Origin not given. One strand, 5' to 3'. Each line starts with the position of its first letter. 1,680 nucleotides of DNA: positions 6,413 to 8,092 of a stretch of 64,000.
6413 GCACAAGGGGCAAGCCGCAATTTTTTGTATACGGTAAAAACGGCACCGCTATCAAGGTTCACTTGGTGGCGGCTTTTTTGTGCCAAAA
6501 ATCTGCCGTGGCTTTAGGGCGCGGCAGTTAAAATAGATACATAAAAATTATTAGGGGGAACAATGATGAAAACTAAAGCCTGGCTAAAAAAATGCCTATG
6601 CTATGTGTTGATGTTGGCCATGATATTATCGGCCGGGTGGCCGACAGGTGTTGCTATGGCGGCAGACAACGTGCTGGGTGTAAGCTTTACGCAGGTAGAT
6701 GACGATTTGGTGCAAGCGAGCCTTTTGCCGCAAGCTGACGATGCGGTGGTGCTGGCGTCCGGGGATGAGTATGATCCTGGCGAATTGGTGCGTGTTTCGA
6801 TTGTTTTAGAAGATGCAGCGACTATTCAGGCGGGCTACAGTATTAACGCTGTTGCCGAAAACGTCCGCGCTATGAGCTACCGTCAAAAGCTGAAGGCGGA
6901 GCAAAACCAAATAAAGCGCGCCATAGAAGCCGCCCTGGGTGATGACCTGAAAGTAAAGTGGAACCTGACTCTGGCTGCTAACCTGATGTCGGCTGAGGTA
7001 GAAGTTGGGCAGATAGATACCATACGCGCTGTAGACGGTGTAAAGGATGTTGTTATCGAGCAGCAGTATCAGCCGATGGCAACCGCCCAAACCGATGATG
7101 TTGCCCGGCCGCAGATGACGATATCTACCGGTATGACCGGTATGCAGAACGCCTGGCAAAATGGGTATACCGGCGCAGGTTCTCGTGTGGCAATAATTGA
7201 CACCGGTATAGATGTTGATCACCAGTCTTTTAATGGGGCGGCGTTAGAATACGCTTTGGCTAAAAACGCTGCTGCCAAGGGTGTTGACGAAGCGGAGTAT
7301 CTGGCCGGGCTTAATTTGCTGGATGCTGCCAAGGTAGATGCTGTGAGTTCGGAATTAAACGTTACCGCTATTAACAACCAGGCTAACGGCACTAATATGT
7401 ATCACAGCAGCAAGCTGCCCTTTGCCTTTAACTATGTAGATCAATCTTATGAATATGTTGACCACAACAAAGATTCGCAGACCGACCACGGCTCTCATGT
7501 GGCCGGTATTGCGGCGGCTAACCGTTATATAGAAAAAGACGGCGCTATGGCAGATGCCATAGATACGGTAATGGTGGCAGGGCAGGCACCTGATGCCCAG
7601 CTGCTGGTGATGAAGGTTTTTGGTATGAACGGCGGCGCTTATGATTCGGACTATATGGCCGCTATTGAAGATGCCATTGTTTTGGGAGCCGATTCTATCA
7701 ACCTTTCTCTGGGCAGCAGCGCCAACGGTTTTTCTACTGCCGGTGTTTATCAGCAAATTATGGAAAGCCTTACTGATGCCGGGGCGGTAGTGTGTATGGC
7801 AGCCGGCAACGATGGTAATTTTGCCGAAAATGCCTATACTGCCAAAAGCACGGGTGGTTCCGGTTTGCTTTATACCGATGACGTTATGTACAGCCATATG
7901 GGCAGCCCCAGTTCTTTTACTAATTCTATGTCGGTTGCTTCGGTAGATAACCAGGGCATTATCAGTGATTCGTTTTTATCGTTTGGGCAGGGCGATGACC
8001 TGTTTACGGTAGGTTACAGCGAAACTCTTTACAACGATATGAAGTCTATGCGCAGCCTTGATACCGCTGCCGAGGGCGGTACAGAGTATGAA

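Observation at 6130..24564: Cobalamin-riboswitch-led operon encodes a cohesin-dockerin/SLH surface assembly built from transcobalamin-like domains, propellers and a subtilase: candidate Gram-positive cell-surface corrinoid-capture complex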

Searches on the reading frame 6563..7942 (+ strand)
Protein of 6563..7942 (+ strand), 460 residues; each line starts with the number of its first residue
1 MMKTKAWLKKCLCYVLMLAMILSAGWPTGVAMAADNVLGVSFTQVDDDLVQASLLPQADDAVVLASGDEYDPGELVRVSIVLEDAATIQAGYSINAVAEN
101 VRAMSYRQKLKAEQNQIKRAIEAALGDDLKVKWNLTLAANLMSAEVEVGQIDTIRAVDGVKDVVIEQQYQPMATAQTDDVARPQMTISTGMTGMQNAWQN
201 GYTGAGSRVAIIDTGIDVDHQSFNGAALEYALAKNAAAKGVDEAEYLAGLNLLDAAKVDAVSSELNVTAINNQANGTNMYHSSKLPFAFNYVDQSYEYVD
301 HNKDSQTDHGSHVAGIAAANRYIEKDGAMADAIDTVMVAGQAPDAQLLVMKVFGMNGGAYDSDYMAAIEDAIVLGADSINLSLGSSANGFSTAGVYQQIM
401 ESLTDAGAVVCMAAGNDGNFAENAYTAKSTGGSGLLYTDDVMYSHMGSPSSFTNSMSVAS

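Call 31: find_homologous_proteins(query=window:6563-7942:+, max_evalue=1e-10)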
Query window:6563-7942:+ (460 aa): 447 proteins with E <= 1e-10 among 8000 candidates; the best 120 are listed.
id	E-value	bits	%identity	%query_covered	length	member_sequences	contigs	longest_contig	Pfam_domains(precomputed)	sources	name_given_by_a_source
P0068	2.3e-133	463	52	100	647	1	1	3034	PF02225.28,PF00082.28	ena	-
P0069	1.5e-122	428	51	97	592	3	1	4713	PF02225.28,PF00082.28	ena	-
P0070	2.2e-116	407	49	93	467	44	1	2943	PF00082.28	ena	-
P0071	2.9e-115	404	52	92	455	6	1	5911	PF00082.28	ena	-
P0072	7.3e-115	402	47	100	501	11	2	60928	PF00082.28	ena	-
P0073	1.1e-114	402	49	92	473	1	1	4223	PF00082.28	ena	-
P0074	1.8e-114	401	48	100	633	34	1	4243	PF02225.28,PF00082.28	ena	-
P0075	4.4e-114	400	51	93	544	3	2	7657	PF02225.28,PF00082.28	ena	-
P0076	9.3e-114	399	47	98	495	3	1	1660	PF00082.28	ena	-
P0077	1.8e-112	395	50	91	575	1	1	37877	PF00082.28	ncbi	-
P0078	4.4e-112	393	50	92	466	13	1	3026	PF00082.28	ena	-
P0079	2.5e-111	391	49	89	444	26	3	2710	PF00082.28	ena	-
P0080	6.5e-111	389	50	100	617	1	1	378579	PF02225.28,PF00082.28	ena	-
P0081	7.0e-111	389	48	97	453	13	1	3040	PF00082.28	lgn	-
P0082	2.7e-110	387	47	100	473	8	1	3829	PF00082.28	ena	-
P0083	3.4e-110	387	47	100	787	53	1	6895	PF02225.28,PF00082.28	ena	-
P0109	3.4e-102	361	46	94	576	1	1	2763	PF02225.28,PF00082.28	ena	-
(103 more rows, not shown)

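Call 37: find_encoding_contigs(protein=P0068, flank=10000, max_places=4)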
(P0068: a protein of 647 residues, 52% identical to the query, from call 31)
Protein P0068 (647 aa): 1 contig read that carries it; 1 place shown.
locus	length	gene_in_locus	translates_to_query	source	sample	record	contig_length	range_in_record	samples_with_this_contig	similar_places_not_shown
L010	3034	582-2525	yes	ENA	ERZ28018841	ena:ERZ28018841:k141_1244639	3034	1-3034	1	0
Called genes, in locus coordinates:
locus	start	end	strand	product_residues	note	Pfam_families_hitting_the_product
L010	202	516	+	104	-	-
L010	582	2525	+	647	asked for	PF00082:Peptidase_S8, PF02225:PA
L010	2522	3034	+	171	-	?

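Call 39: find_related_loci(query=A3, collection=genome_contigs, flank=10000)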
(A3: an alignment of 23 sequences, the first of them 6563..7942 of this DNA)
Query A3 (460 aa) in genome_contigs; peptide patterns used: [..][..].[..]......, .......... (x = any residue, [..] = any of these).
600 stretches matched a pattern (row limit reached: there are more); 287 encode a relative of the query (tblastn E <= 1e-3); the best 80 are kept; 80 distinct loci.
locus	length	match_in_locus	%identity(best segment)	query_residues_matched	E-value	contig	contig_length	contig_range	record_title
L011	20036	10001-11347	51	2-460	1e-133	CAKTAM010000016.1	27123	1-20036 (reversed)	MAG: uncultured Oscillospiraceae bacterium isolate REFINED_METABAT215_TOP10_CONTIGS_1500_ASSEMBLY_K77_MERGED__Hadza_MoBi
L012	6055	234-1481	52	33-460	3e-128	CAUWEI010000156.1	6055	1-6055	MAG: uncultured Oscillospiraceae bacterium isolate ERS723629__bin63 genome assembly, contig: ERS723629_NODE_4130_length_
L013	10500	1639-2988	47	8-460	9e-123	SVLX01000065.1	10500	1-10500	MAG: Oscillospiraceae bacterium isolate SIG498 NODE_102115_length_10500_cov_2.769787, whole genome shotgun sequence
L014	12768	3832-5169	50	9-460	7e-122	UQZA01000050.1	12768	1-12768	uncultured Clostridiales bacterium isolate UMGS777 genome assembly, contig: NODE_3061_length_12768_cov_11.520019, whole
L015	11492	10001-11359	48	9-460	1e-120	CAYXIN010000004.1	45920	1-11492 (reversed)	MAG TPA_asm: uncultured Oscillospiraceae bacterium isolate SRP350583_co3_259 genome assembly, contig: NODE_716_length_45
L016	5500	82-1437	47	2-460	5e-121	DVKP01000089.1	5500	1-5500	MAG TPA_asm: Candidatus Faecousia gallistercoris isolate 7739 ChiHcolR4__C132071_L5500_SRR6323285, whole genome shotgun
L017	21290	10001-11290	50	10-460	3e-119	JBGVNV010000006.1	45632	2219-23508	MAG: Faecousia sp. isolate fecal_MAG_226 fecal_MAG_226_contig_0006, whole genome shotgun sequence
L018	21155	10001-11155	52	69-460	5e-119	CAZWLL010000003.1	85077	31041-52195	MAG TPA_asm: uncultured Ruminococcus sp. isolate binchicken_co323_410 genome assembly, contig: NODE_138_length_85077_cov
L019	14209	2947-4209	50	31-460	1e-119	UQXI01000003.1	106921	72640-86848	uncultured Clostridiales bacterium isolate UMGS730 genome assembly, contig: NODE_151_length_106921_cov_7.066972, whole g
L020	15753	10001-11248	50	33-460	1e-117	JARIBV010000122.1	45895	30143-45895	MAG: Faecousia sp. isolate cluster2_bin.23 k127_1401842, whole genome shotgun sequence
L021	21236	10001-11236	49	39-460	1e-117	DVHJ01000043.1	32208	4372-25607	MAG TPA_asm: Candidatus Faecousia faecigallinarum isolate ChiHcolR29-948 ChiHcolR29__C128397_L32208_SRR6323130, whole ge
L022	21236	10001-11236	49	40-460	2e-120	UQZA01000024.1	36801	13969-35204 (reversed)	uncultured Clostridiales bacterium isolate UMGS777 genome assembly, contig: NODE_519_length_36801_cov_8.550427, whole ge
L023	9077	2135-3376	50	40-460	4e-116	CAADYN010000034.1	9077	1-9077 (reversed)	MAG TPA_asm: Clostridia bacterium, isolate HGM12664, WGS project CAADYN010000000 data, contig: ERS396348_42_k79_20786, w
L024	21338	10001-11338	48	2-460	8e-115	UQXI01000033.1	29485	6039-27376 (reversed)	uncultured Clostridiales bacterium isolate UMGS730 genome assembly, contig: NODE_1533_length_29485_cov_6.130921, whole g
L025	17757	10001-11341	45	2-460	6e-115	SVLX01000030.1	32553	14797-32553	MAG: Oscillospiraceae bacterium isolate SIG498 NODE_28463_length_32553_cov_2.345155, whole genome shotgun sequence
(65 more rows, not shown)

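Call 91: find_encoding_contigs(protein=P0069, flank=10000, max_places=5)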
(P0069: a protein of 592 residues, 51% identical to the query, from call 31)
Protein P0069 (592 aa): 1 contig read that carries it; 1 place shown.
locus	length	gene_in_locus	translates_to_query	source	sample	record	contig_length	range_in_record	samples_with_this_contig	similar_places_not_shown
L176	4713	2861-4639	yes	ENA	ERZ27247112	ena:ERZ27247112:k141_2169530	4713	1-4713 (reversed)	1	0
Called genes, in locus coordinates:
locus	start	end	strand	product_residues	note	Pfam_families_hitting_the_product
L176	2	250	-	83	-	?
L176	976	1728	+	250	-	PF14478:DUF4430 (weak)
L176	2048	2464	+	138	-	PF18780:HNH_repeat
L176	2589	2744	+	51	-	-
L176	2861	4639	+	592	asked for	PF00082:Peptidase_S8, PF02225:PA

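Call 92: find_encoding_contigs(protein=P0109, flank=10000, max_places=5)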
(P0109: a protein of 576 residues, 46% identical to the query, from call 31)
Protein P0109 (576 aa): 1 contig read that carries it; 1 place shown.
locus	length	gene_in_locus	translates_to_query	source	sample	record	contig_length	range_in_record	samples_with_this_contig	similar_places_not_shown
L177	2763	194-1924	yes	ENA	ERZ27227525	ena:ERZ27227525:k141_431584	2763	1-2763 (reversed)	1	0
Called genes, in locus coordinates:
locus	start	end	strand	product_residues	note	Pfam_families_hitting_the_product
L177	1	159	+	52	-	?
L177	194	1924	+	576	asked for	PF00082:Peptidase_S8, PF02225:PA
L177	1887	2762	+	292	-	?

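Call 98: find_encoding_contigs(protein=P0083, flank=10000, max_places=6)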
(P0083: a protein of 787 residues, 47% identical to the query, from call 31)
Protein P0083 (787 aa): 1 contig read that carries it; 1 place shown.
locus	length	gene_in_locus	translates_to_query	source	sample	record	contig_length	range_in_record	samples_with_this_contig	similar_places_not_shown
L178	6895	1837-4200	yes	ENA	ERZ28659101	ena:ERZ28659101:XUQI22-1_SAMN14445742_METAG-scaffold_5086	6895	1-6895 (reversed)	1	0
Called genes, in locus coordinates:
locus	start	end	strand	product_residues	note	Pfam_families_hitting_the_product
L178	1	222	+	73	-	?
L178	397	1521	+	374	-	-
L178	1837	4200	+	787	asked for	PF00082:Peptidase_S8, PF02225:PA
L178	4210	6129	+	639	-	PF00404:Dockerin_1 (weak)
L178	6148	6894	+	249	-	?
